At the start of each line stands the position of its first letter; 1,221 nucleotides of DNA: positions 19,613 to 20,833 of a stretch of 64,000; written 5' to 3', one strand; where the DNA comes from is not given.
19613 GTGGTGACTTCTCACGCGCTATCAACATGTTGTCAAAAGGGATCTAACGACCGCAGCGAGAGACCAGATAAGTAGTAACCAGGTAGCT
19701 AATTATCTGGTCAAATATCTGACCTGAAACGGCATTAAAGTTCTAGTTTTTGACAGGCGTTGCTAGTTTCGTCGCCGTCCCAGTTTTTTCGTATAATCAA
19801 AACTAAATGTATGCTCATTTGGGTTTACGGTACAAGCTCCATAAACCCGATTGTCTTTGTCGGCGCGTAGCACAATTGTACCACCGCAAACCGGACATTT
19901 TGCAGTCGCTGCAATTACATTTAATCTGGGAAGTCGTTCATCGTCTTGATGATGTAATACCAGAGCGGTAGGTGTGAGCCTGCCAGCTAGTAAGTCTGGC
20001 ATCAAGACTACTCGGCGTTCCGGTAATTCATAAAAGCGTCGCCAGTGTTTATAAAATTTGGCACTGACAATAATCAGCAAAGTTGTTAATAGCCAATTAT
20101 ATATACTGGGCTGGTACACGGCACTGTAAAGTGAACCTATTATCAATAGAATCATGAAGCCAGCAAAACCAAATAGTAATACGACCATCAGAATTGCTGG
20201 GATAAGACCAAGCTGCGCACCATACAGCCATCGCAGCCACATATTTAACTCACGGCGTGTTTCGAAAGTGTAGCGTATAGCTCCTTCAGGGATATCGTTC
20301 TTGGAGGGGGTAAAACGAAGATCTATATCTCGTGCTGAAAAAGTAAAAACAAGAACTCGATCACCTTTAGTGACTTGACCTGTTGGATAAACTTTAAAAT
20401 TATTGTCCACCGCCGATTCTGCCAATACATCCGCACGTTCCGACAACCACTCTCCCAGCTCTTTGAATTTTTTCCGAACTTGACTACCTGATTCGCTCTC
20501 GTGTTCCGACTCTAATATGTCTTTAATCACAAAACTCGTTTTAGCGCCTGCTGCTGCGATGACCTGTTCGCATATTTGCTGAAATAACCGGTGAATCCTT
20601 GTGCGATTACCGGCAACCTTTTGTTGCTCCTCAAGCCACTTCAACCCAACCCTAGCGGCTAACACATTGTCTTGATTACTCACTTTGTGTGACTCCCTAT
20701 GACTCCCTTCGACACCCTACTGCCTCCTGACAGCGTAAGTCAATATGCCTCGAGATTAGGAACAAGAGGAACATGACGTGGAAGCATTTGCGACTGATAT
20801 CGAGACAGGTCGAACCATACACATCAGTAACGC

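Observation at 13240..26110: About 12.9-kb integrase-less, AT-rich defence-type island wedged between gcvP and the HDAC gene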

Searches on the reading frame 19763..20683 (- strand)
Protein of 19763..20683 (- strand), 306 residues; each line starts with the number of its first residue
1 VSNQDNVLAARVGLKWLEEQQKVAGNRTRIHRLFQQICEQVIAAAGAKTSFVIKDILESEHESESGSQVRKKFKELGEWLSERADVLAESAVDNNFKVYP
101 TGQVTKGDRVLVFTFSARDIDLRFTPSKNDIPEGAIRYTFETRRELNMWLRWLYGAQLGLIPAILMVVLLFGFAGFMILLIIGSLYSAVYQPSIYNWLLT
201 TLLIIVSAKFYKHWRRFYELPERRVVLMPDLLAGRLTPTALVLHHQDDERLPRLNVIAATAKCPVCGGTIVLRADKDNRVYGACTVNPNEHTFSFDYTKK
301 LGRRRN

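Call 4: search_protein_families(library=pfam, max_evalue=0.01, proteins=[window:19763-20683:-])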
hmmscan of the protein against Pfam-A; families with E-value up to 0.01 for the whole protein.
window:19763-20683:- (306 aa): 1 family
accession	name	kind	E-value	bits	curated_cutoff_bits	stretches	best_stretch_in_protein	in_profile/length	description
PF01396.24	Zn_ribbon_Top1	-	0.004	17.4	32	1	262-286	3-26/39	Topoisomerase DNA binding C4 zinc finger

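Call 5: search_protein_families(library=padloc, max_evalue=0.01, proteins=[window:19763-20683:-])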
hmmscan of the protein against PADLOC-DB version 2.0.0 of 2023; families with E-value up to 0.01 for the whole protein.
window:19763-20683:- (306 aa): 0 families

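Call 12: search_protein_families(library=ncbifam, max_evalue=0.05, proteins=[window:19763-20683:-])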
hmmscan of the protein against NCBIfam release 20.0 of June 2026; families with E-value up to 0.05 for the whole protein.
window:19763-20683:- (306 aa): 1 family
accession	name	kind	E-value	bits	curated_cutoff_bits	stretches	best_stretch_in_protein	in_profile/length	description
NF038091.1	T4SS_VirB10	equivalog_domain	0.0032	17.1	220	1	45-122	123-191/197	type IV secretion system protein VirB10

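Call 13: search_protein_families(library=phrogs, max_evalue=0.01, proteins=[window:19763-20683:-])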
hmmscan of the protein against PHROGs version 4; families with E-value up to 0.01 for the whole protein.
window:19763-20683:- (306 aa): 0 families

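Call 55: find_related_loci(query=A1, collection=viral_contigs, flank=8000)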
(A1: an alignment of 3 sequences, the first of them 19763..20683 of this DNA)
Query A1 (306 aa) in viral_contigs; peptide patterns used: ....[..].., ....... (x = any residue, [..] = any of these).
86 stretches matched a pattern, but none encodes a relative of the query by tblastn (E <= 1e-3).

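Call 56: find_related_loci(query=A1, collection=metagenome_contigs, flank=8000)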
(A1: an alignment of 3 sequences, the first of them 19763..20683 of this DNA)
Query A1 (306 aa) in metagenome_contigs; peptide patterns used: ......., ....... (x = any residue, [..] = any of these).
537 stretches matched a pattern, but none encodes a relative of the query by tblastn (E <= 1e-3).

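Call 70: search_dna_similar(query=window:19763-20683:-, collection=plasmids, mode=protein, max_rows=15, max_evalue=0.001)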
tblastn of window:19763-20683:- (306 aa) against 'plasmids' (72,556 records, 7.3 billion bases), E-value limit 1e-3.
Records with a match: 2; places in all: 2; records where one place covers at least 80% of the query: 1.
Best place of each record, by identity: <60% 2.
By first word of the organism name: Sphingomonas 1; Acinetobacter 1.
By predicted mobility (MOB-suite, as given by PLSDB): non-mobilizable 1; mobilizable 1.
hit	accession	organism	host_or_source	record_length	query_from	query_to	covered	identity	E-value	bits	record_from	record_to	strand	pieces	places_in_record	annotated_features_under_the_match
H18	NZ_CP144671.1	Sphingomonas sp. gentR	other,gentamicin working solution ...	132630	43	303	85%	26.1%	8e-5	52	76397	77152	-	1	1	hypothetical protein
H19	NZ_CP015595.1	Acinetobacter sp. NCu2D-2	Mus musculus,cell culture,tracheal swab ...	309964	211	304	31%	29.6%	9e-4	49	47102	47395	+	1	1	hypothetical protein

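Call 72: get_annotated_region(hit=H19, flank=7000)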
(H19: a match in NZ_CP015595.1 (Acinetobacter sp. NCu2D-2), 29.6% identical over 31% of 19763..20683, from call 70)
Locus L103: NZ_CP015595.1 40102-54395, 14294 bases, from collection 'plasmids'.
description: Acinetobacter sp. NCu2D-2 plasmid unnamed, complete sequence
organism: Acinetobacter sp. NCu2D-2 (NCBI taxid 1608473)
taxonomy: Bacteria; Pseudomonadota; Gammaproteobacteria; Moraxellales; Moraxellaceae; Acinetobacter; Acinetobacter sp. NCu2D-2
host: -; source: Mus musculus,cell culture,tracheal swab from cat-captured mouse; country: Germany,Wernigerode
typing (MOB-suite, as given by PLSDB): mobilizable; replicon rep_cluster_627; relaxase MOBP
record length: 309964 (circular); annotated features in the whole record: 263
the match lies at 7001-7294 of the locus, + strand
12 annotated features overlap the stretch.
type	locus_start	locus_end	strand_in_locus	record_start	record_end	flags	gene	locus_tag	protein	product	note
CDS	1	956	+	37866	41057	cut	-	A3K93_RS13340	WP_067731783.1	DEAD/DEAH box helicase family protein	-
CDS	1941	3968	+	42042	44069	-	-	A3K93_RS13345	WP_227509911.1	AAA family ATPase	-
CDS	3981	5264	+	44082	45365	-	-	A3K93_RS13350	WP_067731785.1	McrC family protein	-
CDS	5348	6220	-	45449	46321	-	-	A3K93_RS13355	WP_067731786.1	competence protein CoiA family protein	-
CDS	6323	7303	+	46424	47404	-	-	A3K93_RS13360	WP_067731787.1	hypothetical protein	-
CDS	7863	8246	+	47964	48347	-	-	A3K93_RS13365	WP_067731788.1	TauD/TfdA family dioxygenase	-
CDS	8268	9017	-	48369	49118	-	istB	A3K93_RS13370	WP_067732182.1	IS21-like element helper ATPase IstB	-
CDS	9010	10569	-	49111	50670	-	istA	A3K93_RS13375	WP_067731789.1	IS21 family transposase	-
CDS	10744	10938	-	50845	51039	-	-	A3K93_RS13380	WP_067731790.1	DNA-binding protein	-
CDS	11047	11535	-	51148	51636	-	-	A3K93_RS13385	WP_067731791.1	hypothetical protein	-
CDS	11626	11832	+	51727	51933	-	-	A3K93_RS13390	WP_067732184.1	helix-turn-helix transcriptional regulator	-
CDS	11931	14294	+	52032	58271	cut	-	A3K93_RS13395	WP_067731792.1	hypothetical protein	-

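Call 73: get_annotated_region(hit=H18, flank=7000)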
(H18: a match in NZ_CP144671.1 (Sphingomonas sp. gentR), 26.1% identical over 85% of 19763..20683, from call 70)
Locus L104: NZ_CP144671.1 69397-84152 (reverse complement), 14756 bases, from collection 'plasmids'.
description: Sphingomonas sp. gentR plasmid unnamed1, complete sequence
organism: Sphingomonas sp. gentR (NCBI taxid 3118768)
taxonomy: Bacteria; Pseudomonadota; Alphaproteobacteria; Sphingomonadales; Sphingomonadaceae; Sphingomonas; Sphingomonas sp. gentR
host: -; source: other,gentamicin working solution (0.05mg/mL); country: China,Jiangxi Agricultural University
typing (MOB-suite, as given by PLSDB): non-mobilizable
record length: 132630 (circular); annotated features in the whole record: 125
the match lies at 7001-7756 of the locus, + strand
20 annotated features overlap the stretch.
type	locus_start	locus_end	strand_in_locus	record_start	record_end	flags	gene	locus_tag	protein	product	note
CDS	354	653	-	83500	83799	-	-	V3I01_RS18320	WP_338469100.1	hypothetical protein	-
CDS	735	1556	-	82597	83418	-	-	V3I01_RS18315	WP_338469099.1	CsgG/HfaB family protein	-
CDS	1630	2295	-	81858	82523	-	-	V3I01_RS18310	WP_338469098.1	hypothetical protein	-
CDS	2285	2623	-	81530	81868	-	-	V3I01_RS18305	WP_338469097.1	hypothetical protein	-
CDS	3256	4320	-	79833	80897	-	-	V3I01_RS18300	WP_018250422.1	DUF2493 domain-containing protein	-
CDS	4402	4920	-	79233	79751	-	-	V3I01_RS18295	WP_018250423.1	DUF736 domain-containing protein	-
CDS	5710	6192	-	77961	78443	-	-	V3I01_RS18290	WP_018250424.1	hypothetical protein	-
CDS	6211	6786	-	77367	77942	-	-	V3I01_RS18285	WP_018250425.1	hypothetical protein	-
CDS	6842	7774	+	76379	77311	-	-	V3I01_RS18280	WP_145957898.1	hypothetical protein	-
CDS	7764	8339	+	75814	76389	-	-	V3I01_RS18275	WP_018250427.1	MucR family transcriptional regulator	-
CDS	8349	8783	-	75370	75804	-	-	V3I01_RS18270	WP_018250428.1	hypothetical protein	-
CDS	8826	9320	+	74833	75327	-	-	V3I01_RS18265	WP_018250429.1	hypothetical protein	-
CDS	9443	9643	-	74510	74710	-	-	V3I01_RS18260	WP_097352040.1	hypothetical protein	-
CDS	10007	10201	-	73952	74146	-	-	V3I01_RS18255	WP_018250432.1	hypothetical protein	-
CDS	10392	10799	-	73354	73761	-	-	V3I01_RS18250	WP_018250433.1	response regulator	GO:0000160 - phosphorelay signal transduction system [Evidence IEA]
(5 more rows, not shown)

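Call 86: search_dna_similar(query=L103:6323-7303:+, collection=plasmids, mode=protein, max_rows=30, max_evalue=0.001)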
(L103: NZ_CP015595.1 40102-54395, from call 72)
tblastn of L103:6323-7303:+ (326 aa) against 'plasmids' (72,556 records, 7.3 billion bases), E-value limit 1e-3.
Records with a match: 9; places in all: 9; records where one place covers at least 80% of the query: 2.
Best place of each record, by identity: >=99% 1; 60-80% 7; <60% 1.
By first word of the organism name: Acinetobacter 8; Psychrobacter 1.
By predicted mobility (MOB-suite, as given by PLSDB): mobilizable 8; non-mobilizable 1.
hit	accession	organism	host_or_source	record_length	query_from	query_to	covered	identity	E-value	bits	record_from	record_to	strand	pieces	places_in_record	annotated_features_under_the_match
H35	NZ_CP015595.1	Acinetobacter sp. NCu2D-2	Mus musculus,cell culture,tracheal swab ...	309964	1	326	100%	99.7%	0e+0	632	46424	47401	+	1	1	hypothetical protein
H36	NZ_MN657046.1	Psychrobacter sp.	-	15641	64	325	80%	39.1%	1e-48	181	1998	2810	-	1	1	hypothetical protein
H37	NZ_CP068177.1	Acinetobacter ursingii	-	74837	194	236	13%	62.8%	1e-7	61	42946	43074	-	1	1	none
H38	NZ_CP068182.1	Acinetobacter ursingii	-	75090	194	236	13%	62.8%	1e-7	61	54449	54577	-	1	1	none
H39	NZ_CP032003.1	Acinetobacter haemolyticus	Homo sapiens,Blood culture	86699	194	236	13%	62.8%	1e-7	61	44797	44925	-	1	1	none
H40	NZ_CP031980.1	Acinetobacter haemolyticus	Homo sapiens,Ulcer by decubitus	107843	194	236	13%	62.8%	1e-7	61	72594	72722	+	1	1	none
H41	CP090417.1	Acinetobacter johnsonii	mixed culture,soil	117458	194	236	13%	62.8%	1e-7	61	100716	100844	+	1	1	none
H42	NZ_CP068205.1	Acinetobacter johnsonii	-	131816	194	236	13%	62.8%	1e-7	61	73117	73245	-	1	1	none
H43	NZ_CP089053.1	Acinetobacter ursingii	Homo sapiens,Genome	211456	194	236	13%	62.8%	1e-7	61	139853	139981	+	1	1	none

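Call 87: search_dna_similar(query=L103:5348-6220:-, collection=plasmids, mode=protein, max_rows=40, max_evalue=1e-10)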
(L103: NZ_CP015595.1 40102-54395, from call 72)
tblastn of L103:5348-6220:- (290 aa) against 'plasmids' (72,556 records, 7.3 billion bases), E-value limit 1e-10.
Records with a match: 34; places in all: 34; records where one place covers at least 80% of the query: 2.
Best place of each record, by identity: >=99% 1; <60% 33.
By first word of the organism name: Microvirga 3; Halomonas 3; Burkholderia 3; Marinobacter 2; Sphingobium 2; Thermoanaerobacterium 2; Acinetobacter 1; Psychrobacter 1; Treponema 1; Phyllobacterium 1; and 15 more.
By predicted mobility (MOB-suite, as given by PLSDB): non-mobilizable 26; mobilizable 5; conjugative 3.
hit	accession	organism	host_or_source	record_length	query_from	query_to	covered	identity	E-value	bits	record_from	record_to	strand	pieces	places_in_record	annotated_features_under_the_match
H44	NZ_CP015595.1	Acinetobacter sp. NCu2D-2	Mus musculus,cell culture,tracheal swab ...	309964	1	290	100%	100.0%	0e+0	592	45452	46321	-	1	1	competence protein CoiA family protein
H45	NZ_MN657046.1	Psychrobacter sp.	-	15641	1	289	100%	47.2%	5e-80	270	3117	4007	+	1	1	competence protein CoiA family protein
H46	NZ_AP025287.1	Treponema bryantii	-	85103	6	188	63%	39.7%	2e-23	107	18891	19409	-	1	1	hypothetical protein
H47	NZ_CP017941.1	Phyllobacterium zundukense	Oxytropis triphylla,cell culture,root ...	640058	12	191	62%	36.5%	4e-19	94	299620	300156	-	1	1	hypothetical protein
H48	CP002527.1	Glaciecola sp. 4H-3-7+YE-5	-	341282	1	185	64%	33.2%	1e-13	78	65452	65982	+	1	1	hypothetical protein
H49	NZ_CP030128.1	Indioceanicola profundi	sediment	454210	9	181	60%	35.3%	1e-21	101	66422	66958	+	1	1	competence protein CoiA family protein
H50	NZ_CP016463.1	Bosea sp. RAC05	Microbial isolate,Algal phycosphere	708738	3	181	62%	33.5%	2e-24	109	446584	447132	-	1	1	hypothetical protein (x2)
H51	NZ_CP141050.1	Microvirga lotononidis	-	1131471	2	181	62%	32.8%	4e-23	106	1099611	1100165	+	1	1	none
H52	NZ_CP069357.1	Microvirga sp. VF16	Vachellia farnesiana,Cell culture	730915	10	181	59%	34.3%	3e-23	106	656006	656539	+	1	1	hypothetical protein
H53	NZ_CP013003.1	Caulobacter henricii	pond water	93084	2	181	62%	32.6%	8e-19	94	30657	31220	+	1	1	hypothetical protein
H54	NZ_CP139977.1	Janthinobacterium lividum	-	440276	10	190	62%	32.3%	5e-22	102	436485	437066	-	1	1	hypothetical protein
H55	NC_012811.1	Methylorubrum extorquens AM1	-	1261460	2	181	62%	32.3%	3e-21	100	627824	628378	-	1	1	none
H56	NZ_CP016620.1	Microvirga ossetica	Vicia alpestris,cell culture,nodules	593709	10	181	59%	33.7%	1e-22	104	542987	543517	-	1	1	hypothetical protein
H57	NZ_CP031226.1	Pseudomonas amygdali pv. lachrymans str. M301315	-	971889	10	222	73%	27.0%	6e-12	73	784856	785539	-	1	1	hypothetical protein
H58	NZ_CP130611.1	Halomonas sp. HAL1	Cell culture,soil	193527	10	154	50%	38.8%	1e-21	102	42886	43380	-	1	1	hypothetical protein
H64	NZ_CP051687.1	Massilia forsythiae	cell culture,Flower of Forsythia koreana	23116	8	199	66%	28.0%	1e-13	78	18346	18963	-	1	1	hypothetical protein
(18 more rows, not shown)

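Call 88: get_annotated_region(hit=H48, flank=3000)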
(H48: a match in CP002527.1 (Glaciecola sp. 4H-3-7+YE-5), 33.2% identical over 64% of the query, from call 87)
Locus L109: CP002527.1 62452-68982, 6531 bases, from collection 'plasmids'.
description: Glaciecola sp. 4H-3-7+YE-5 plasmid pGLAAG01, complete sequence
organism: Glaciecola sp. 4H-3-7+YE-5 (NCBI taxid 983545)
taxonomy: Bacteria; Pseudomonadota; Gammaproteobacteria; Alteromonadales; Alteromonadaceae; Glaciecola; Glaciecola sp. 4H-3-7+YE-5
host: -; source: -; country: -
typing (MOB-suite, as given by PLSDB): non-mobilizable; replicon rep_cluster_767; mating-pair formation MPF_I
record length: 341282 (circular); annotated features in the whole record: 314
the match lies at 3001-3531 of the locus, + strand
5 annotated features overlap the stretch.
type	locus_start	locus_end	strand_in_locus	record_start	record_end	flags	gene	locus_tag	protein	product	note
CDS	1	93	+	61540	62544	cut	-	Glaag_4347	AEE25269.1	hypothetical protein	-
CDS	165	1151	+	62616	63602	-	-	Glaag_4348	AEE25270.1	hypothetical protein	-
CDS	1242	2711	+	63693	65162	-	-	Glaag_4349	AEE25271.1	hypothetical protein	-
CDS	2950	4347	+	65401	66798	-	-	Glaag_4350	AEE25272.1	hypothetical protein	-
CDS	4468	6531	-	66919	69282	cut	-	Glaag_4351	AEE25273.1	hypothetical protein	-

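Call 89: get_annotated_region(hit=H50, flank=3000)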
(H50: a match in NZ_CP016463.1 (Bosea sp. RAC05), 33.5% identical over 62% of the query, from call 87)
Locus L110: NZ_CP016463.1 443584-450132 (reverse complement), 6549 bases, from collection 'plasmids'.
description: Bosea sp. RAC05 plasmid pBSY19_1, complete sequence
organism: Bosea sp. RAC05 (NCBI taxid 1842539)
taxonomy: Bacteria; Pseudomonadota; Alphaproteobacteria; Hyphomicrobiales; Boseaceae; Bosea; Bosea sp. RAC05
host: -; source: Microbial isolate,Algal phycosphere; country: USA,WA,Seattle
typing (MOB-suite, as given by PLSDB): non-mobilizable
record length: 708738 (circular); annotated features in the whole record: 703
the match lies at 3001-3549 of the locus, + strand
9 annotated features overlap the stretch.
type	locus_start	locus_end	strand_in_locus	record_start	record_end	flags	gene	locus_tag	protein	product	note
CDS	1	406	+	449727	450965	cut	-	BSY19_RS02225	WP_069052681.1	site-specific DNA-methyltransferase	-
CDS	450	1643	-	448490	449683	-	-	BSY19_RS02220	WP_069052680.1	Fic family protein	-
CDS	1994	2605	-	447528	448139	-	-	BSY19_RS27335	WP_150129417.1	hypothetical protein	-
CDS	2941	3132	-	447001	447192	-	-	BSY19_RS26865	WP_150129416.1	hypothetical protein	-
CDS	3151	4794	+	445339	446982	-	-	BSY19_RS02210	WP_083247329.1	hypothetical protein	-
CDS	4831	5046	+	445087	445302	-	-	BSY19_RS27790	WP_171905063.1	hypothetical protein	-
CDS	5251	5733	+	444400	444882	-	-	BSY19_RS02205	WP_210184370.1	hypothetical protein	-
CDS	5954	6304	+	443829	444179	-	-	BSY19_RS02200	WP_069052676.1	hypothetical protein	-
CDS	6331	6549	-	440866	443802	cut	-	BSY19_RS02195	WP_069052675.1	DotA/TraY family protein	-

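Call 90: get_annotated_region(hit=H58, flank=3000)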
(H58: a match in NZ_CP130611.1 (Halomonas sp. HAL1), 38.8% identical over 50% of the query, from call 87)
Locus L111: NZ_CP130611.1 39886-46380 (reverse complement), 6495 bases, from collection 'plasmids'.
description: Halomonas sp. HAL1 plasmid pHAL1, complete sequence
organism: Halomonas sp. HAL1 (NCBI taxid 550984)
taxonomy: Bacteria; Pseudomonadota; Gammaproteobacteria; Oceanospirillales; Halomonadaceae; Halomonas; Halomonas sp. HAL1
host: -; source: Cell culture,soil; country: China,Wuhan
typing (MOB-suite, as given by PLSDB): non-mobilizable; replicon rep_cluster_924
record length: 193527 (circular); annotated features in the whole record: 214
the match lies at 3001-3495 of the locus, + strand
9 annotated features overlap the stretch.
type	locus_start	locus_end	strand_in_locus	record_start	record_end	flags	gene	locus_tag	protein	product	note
CDS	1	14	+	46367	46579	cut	-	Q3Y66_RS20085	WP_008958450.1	hypothetical protein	-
CDS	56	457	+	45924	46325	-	-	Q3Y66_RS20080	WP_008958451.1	hypothetical protein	-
CDS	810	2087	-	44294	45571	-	-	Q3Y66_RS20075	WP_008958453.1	Y-family DNA polymerase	-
CDS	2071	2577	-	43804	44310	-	umuD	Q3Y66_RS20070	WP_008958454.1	translesion error-prone DNA polymerase V autoproteolytic subunit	-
CDS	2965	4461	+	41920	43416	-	-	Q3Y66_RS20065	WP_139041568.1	hypothetical protein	-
CDS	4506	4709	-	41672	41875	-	-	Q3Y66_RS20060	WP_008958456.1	hypothetical protein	-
CDS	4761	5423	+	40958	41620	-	-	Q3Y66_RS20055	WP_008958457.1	SOS response-associated peptidase family protein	GO:0006974 - DNA damage response [Evidence IEA]; GO:0018142 - protein-DNA covalent cross-linking [Evidence IEA]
CDS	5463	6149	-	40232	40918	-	-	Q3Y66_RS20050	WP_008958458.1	hypothetical protein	-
CDS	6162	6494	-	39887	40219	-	-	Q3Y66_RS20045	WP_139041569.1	hypothetical protein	-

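Call 91: get_annotated_region(hit=H64, flank=3000)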
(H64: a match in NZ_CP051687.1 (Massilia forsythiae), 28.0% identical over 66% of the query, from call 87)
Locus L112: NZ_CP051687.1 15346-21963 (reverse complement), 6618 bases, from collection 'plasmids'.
description: Massilia forsythiae strain GN2-R2 plasmid unnamed2, complete sequence
organism: Massilia forsythiae (NCBI taxid 2728020)
taxonomy: Bacteria; Pseudomonadota; Betaproteobacteria; Burkholderiales; Oxalobacteraceae; Massilia; Massilia forsythiae
host: -; source: cell culture,Flower of Forsythia koreana; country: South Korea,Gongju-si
typing (MOB-suite, as given by PLSDB): non-mobilizable
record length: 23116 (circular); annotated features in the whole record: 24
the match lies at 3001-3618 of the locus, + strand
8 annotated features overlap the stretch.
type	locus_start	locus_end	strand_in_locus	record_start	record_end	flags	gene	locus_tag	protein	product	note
CDS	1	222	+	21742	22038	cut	-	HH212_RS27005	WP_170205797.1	hypothetical protein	-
CDS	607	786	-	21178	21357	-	-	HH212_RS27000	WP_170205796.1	hypothetical protein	-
CDS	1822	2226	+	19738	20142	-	-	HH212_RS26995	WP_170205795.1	hypothetical protein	-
CDS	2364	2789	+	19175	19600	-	-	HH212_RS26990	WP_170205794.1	hypothetical protein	-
CDS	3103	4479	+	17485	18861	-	-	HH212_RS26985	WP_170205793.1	hypothetical protein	-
CDS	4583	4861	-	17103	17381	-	-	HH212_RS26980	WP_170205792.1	hypothetical protein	-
CDS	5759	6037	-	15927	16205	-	-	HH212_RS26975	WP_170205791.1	hypothetical protein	-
CDS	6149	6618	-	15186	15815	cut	-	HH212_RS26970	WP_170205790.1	hypothetical protein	-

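Call 92: get_annotated_region(hit=H46, flank=3000)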
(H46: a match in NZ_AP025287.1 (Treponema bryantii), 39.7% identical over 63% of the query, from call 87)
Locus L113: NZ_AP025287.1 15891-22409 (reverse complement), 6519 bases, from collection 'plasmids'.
description: Treponema bryantii strain JCM 32280 plasmid pTB1, complete sequence
organism: Treponema bryantii (NCBI taxid 163)
taxonomy: Bacteria; Spirochaetota; Spirochaetia; Spirochaetales; Treponemataceae; Treponema; Treponema bryantii
host: -; source: -; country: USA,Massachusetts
typing (MOB-suite, as given by PLSDB): non-mobilizable
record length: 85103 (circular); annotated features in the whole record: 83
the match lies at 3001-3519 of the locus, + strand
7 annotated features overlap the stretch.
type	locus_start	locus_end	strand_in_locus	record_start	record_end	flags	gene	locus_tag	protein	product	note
CDS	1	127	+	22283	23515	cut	-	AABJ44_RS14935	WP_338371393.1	hypothetical protein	-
CDS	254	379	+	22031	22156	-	-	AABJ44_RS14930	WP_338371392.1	hypothetical protein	-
CDS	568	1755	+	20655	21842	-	-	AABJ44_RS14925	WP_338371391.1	hypothetical protein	-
CDS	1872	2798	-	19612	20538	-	-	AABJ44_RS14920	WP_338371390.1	hypothetical protein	-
CDS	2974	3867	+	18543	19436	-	-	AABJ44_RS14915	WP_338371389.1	hypothetical protein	-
CDS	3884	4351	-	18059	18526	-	-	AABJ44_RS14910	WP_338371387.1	hypothetical protein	-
CDS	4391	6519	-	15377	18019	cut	-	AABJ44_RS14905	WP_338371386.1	DEAD/DEAH box helicase family protein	-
